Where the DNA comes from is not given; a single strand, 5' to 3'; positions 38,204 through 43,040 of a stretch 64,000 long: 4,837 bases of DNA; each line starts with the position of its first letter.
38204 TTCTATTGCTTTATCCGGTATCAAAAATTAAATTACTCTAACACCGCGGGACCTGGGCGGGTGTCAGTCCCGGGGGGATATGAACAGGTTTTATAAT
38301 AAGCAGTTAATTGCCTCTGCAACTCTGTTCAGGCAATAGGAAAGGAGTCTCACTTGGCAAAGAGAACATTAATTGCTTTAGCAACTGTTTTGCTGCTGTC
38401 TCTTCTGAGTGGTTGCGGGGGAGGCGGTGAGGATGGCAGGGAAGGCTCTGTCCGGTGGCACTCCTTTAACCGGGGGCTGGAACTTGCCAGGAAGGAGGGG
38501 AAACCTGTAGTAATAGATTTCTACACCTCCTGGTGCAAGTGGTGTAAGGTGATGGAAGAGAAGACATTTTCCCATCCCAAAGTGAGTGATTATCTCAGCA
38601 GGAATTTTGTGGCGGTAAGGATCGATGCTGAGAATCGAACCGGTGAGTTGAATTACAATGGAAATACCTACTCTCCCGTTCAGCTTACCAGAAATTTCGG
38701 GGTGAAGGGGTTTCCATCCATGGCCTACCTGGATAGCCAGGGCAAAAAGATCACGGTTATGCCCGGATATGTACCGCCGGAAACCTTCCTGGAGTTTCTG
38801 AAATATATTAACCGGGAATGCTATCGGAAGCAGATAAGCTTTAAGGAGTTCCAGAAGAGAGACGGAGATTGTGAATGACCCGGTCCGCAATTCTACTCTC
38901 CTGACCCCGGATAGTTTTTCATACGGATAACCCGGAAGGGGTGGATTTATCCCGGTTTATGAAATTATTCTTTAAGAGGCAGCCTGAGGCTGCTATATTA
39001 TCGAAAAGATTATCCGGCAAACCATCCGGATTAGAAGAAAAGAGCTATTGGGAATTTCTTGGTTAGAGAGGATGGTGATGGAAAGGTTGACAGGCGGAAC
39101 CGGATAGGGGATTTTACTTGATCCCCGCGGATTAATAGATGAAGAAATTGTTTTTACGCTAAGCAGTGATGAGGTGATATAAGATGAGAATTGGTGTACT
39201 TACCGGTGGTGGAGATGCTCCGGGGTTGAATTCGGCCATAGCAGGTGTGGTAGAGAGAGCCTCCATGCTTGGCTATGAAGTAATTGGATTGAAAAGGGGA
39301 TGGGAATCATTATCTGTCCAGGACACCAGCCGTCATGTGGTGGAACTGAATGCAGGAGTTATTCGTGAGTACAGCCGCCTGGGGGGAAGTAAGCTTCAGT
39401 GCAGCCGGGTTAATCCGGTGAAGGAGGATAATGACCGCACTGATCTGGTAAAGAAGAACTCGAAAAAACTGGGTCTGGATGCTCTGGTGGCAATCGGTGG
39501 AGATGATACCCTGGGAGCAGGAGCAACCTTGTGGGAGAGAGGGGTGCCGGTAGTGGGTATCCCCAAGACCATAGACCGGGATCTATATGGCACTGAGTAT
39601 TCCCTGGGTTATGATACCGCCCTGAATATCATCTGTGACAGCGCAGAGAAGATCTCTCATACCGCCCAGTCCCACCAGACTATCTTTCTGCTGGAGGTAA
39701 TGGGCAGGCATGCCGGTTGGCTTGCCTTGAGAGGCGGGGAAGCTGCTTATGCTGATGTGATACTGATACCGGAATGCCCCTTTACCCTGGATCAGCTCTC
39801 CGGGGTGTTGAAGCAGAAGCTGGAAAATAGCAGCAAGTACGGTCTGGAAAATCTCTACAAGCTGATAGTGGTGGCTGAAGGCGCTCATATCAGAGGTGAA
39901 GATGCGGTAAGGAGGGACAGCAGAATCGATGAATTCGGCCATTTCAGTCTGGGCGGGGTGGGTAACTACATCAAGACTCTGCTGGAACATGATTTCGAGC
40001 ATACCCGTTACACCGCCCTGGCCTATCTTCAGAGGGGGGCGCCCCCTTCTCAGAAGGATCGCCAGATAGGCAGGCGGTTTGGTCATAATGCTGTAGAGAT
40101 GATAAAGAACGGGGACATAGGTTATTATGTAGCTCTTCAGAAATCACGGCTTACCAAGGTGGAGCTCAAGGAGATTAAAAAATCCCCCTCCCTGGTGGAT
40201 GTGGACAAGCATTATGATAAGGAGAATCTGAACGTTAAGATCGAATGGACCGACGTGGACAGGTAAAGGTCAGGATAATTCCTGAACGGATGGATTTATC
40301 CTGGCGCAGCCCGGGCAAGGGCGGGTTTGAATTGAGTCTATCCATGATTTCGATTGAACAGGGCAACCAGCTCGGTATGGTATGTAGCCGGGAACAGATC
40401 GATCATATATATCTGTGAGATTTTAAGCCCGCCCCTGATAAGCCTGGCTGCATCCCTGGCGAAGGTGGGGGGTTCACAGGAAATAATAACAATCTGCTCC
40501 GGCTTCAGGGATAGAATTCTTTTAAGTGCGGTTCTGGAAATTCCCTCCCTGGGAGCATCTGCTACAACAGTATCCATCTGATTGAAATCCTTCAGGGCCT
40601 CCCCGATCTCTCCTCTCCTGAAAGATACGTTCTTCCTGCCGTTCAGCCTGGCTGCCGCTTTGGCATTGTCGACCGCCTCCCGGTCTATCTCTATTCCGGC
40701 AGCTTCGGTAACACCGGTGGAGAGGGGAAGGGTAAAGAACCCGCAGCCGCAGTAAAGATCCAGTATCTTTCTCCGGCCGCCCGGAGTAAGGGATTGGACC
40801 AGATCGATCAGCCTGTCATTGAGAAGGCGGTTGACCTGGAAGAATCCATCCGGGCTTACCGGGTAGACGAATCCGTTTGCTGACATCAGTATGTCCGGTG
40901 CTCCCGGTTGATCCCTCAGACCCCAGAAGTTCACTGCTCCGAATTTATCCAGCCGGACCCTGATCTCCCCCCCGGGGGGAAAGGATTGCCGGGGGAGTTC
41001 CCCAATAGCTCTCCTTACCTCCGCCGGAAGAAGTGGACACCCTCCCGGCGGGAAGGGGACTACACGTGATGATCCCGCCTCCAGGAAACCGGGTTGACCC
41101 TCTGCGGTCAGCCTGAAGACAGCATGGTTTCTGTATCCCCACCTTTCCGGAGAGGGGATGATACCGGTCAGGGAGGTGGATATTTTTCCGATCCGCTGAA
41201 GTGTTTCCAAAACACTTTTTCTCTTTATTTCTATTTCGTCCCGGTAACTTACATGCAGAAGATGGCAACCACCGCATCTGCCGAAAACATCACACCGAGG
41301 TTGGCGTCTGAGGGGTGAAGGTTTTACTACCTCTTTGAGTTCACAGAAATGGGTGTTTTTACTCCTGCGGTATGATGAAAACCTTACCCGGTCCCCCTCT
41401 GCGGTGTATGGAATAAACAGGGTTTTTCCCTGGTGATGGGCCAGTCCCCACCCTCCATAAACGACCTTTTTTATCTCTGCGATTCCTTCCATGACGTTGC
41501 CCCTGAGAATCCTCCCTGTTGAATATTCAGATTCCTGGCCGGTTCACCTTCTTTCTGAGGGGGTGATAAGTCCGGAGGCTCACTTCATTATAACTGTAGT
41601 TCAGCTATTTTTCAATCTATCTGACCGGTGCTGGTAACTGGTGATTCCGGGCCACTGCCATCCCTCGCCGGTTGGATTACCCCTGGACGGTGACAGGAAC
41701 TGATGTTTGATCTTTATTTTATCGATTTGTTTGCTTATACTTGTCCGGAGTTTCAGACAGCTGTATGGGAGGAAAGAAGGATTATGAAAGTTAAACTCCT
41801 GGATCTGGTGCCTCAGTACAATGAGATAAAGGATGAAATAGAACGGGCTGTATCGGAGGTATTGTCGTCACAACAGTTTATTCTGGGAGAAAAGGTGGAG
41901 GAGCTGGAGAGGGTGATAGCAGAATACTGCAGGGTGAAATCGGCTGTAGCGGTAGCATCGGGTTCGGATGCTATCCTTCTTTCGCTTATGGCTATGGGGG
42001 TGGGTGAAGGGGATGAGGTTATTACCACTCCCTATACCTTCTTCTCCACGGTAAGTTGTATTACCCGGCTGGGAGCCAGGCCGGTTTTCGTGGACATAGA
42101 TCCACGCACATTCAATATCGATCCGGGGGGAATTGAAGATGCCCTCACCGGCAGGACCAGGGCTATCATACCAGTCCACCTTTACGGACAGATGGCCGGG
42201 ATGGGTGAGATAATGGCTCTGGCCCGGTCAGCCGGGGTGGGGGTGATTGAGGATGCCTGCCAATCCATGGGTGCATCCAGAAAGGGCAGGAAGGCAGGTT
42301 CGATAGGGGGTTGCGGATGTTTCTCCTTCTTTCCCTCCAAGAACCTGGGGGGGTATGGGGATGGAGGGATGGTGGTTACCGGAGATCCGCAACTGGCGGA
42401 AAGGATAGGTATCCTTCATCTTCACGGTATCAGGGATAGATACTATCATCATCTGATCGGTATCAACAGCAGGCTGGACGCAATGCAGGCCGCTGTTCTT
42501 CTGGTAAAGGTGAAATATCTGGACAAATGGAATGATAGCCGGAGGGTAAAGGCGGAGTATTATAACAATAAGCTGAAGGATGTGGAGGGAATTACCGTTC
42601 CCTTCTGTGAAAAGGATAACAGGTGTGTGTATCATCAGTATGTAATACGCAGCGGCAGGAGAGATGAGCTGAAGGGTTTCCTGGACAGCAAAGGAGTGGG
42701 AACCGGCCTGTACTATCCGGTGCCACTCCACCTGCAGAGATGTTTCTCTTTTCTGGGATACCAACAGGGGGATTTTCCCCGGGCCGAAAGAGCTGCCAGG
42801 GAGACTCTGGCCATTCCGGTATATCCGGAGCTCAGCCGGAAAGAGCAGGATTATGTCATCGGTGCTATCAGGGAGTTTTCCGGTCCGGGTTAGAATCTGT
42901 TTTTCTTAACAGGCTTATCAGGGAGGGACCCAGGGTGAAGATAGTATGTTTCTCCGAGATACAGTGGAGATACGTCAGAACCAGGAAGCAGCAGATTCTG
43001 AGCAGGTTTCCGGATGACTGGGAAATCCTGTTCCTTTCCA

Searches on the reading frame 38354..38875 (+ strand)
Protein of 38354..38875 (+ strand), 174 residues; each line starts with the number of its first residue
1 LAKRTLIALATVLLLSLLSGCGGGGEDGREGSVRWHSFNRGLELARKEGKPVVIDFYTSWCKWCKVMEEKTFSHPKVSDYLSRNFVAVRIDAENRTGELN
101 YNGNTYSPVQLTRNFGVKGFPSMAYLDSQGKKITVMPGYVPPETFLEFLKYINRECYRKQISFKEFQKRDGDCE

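Call 89: search_protein_families(library=ncbifam, proteins=[window:38354-38875:+], max_evalue=0.001)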
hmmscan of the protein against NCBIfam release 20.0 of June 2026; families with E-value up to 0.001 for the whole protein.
window:38354-38875:+ (174 aa): 11 families
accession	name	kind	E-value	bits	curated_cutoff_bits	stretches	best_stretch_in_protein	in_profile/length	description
NF045694.1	seleno_TsoB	exception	7.3e-21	73.9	805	1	31-150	455-569/572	rhodanese/DsbD fusion-like selenoprotein TsoB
NF043050.1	DisulfRedDsbH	equivalog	2.5e-16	60.2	190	1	30-136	40-145/166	disulfide reductase DsbH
NF001419.0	PRK00293.1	subfamily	2.2e-14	53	330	1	37-151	465-571/574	protein-disulfide reductase DsbD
NF008229.0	PRK10996.1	equivalog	1.1e-06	28.4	125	1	21-149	25-135/141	thioredoxin TrxC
TIGR01068.1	thioredoxin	equivalog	2.5e-06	27.6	96.8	1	46-91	11-53/101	thioredoxin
TIGR01126.1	pdi_dom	equivalog_domain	5.6e-06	26.6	107.2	1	46-149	11-101/105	protein disulfide-isomerase domain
NF041199.1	trx7_PDZ_seleno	equivalog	8.5e-06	24.9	300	1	36-91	5-61/390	Trx7/PDZ domain-containing (seleno)protein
NF002854.0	PRK03147.1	subfamily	9.1e-05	22.4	170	1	42-153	55-173/176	thiol-disulfide oxidoreductase ResA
NF041383.1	Trx_VPGUxxT_two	exception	0.00018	21.2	275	1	31-97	3-70/287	VPGUxxT family thioredoxin-like (seleno)protein, type 2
TIGR01130.1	ER_PDI_fam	subfamily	0.00022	20.9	344.25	0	43-155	357-451/476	protein disulfide-isomerase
NF010625.0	PRK14018.1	equivalog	0.00077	18.1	522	0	45-155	52-175/521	bifunctional peptide-methionine (S)-S-oxide reductase MsrA/peptide-methionine (R)-S-oxide reductase MsrB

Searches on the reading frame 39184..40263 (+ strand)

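Call 22: search_protein_families(library=pfam, proteins=[window:39184-40263:+], max_evalue=0.0001)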
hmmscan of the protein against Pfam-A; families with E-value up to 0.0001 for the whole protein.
window:39184-40263:+ (360 aa): 1 family
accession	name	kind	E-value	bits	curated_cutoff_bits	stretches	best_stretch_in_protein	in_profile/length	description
PF00365.25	PFK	-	8.1e-81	271.8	30.9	1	2-307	1-277/277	Phosphofructokinase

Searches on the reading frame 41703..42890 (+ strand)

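Call 22: search_protein_families(library=pfam, proteins=[window:41703-42890:+], max_evalue=0.0001)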
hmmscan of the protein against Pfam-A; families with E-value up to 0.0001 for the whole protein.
window:41703-42890:+ (396 aa): 3 families
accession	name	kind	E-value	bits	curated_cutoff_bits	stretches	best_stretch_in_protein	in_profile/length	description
PF01041.23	DegT_DnrJ_EryC1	-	2.7e-120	402.3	19.8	1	41-390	2-360/360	DegT/DnrJ/EryC1/StrS aminotransferase family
PF00155.27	Aminotran_1_2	-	2.4e-05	24.2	19.7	1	66-151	45-146/361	Aminotransferase class I and II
PF01053.26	Cys_Met_Meta_PP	-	8.5e-05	21.7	27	0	66-191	55-180/381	Cys/Met metabolism PLP-dependent enzyme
